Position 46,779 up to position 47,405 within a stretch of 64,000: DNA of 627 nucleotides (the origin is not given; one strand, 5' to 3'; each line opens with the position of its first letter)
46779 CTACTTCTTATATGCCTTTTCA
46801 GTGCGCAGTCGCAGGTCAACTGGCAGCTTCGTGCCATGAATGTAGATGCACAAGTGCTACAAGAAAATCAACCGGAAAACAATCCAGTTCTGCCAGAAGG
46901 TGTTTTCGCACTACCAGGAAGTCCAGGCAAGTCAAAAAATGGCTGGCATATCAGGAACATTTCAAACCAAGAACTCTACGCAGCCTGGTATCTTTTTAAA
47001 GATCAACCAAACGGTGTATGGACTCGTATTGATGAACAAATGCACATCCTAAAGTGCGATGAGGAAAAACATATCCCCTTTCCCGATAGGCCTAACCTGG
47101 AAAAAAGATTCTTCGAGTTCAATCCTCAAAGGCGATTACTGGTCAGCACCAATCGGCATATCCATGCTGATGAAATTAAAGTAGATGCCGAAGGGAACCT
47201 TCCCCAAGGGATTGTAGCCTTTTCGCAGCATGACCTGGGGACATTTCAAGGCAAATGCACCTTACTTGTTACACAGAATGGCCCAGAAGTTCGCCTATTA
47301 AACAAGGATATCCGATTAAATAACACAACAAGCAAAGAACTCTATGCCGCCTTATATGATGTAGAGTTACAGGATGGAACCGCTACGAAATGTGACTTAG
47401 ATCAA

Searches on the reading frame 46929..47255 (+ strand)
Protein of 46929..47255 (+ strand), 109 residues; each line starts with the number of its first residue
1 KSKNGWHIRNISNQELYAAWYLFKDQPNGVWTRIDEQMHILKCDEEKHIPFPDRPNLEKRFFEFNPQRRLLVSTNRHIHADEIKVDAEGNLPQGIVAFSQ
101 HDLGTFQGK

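Call 50: predict_structure(alignment_id=A5)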
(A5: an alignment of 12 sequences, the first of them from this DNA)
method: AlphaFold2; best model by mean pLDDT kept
length: 109 residues; sequences in the alignment: 12
mean_pLDDT: 83.8   pTM: 0.75
mean pLDDT of the five models: 83.8, 83.4, 83.2, 82.0, 81.1
residues with pLDDT >= 90: 51; 70-90: 39; 50-70: 16; < 50: 3
segments of 3 or more residues with pLDDT < 50: 107-109
pLDDT, mean of each block of 10 residues (from residue 1): 83 96 81 91 96 68 74 93 89 89 60
secondary structure, 60 per line:
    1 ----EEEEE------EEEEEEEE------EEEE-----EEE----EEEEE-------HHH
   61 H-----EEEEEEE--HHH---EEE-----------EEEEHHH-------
elements in order: E5-9 E16-23 E30-33 E39-41 E46-50 H58-61 E67-73 E82-84 E96-99
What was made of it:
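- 46929..47255 (+): W2 β-module 1 (residues 60-168; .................). AlphaFold2 pLDDT 83.8, 8 strands (call 50).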

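Call 54: fold_search(model_id=the predicted structure, library=pdb)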
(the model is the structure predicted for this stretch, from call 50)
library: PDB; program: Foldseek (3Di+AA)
matches with E <= 10: 643; with E <= 0.001: 0
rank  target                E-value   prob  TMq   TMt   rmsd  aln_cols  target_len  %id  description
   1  1row_A                3.3e-02  0.87  0.33  0.33  10.1       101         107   11  Structure of SSP-19, an MSP-domain protein like family member in Caenorhabditis elegans (released 2003-12-23)
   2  1m1s                  3.3e-02  0.85  0.32  0.32  11.3       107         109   10  Structure of WR4, a C.elegans MSP family member (released 2003-07-29)
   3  1msp_A                1.6e-01  0.72  0.36  0.32   9.5       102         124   10  MAJOR SPERM PROTEIN, ALPHA ISOFORM (RECOMBINANT), PH 4.6 (released 1996-12-07)
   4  9zk3_B                1.6e-01  0.13  0.21  0.18  12.2       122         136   12  Crystal structure of a C2 domain containing protein from Trichomonas vaginalis (released 2025-12-17)
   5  9zk0_B                1.7e-01  0.21  0.26  0.22  10.1       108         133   10  Crystal structure of a calcium bound C2 domain containing protein from Trichomonas vaginalis (released 2025-12-17)
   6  6fjy_C                2.0e-01  0.60  0.34  0.21   8.7       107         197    8  Crystal structure of CsuC-CsuE chaperone-tip adhesion subunit pre-assembly complex from archaic chaperone-usher Csu pi (released 2018-05-16)
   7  9zk1_D                2.2e-01  0.18  0.26  0.24  10.2       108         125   10  Crystal structure of a calcium bound C2 domain containing protein from Trichomonas vaginalis (P21 form) (released 2025-12-17)
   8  2cri_MODEL_1_A        2.3e-01  0.75  0.38  0.29   9.6       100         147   11  Solution structure of the MSP domain of mouse VAMP-associated proteinA (released 2005-11-20)
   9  9zk6_A                2.3e-01  0.18  0.26  0.23  10.2       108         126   10  Crystal structure of a C2 domain containing protein from Trichomonas vaginalis in complex with pyrophosphate (released 2025-12-17)
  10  9zk1_C                2.3e-01  0.16  0.26  0.22  10.3       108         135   10  Crystal structure of a calcium bound C2 domain containing protein from Trichomonas vaginalis (P21 form) (released 2025-12-17)
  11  7cya_A                2.4e-01  0.07  0.15  0.13  11.2       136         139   10  Saimiri boliviensis boliviensis galectin-13 with lactose (released 2021-06-16)
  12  6fjy_A                2.6e-01  0.54  0.36  0.21   8.2       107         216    8  Crystal structure of CsuC-CsuE chaperone-tip adhesion subunit pre-assembly complex from archaic chaperone-usher Csu pi (released 2018-05-16)
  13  1z9o_A                2.9e-01  0.51  0.36  0.33   9.8       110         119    9  1.9 Angstrom Crystal Structure of the Rat VAP-A MSP Homology Domain in Complex with the Rat ORP1 FFAT Motif (released 2005-07-19)
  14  2msp_A                2.9e-01  0.51  0.35  0.32   9.6       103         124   11  MAJOR SPERM PROTEIN, BETA ISOFORM, ENGINEERED C59S/T90C MUTANT, PUTATIVE SUBFILAMENT STRUCTURE, PH 8.5 (released 1998-04-15)
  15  6bty_B                3.0e-01  0.21  0.27  0.24   9.7       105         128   14  Crystal structure of the PI3KC2alpha C2 domain in space group P41212 (released 2018-10-17)
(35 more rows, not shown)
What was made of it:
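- The W2 module's best, non-significant matches are MSP and PapD-like Ig folds (call 54).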

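Call 74: search_solved_structures(query=A5, max_evalue=10)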
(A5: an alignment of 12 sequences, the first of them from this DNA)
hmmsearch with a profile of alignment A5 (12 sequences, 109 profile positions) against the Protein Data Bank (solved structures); distinct sequences matched with E-value up to 10: 4.
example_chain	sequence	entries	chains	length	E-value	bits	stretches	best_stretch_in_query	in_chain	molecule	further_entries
3gi8_L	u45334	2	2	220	0.67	13.1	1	11-29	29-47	7F11 Anti-ApcT Monoclonal Fab Light Chain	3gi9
5tla_A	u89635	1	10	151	1.1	12.4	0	40-90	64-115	Ubiquitin-like protein ISG15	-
5chf_A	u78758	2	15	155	1.3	12.2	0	40-90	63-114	Ubiquitin-like protein ISG15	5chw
5chv_C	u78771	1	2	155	1.3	12.2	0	40-90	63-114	Ubiquitin-like protein ISG15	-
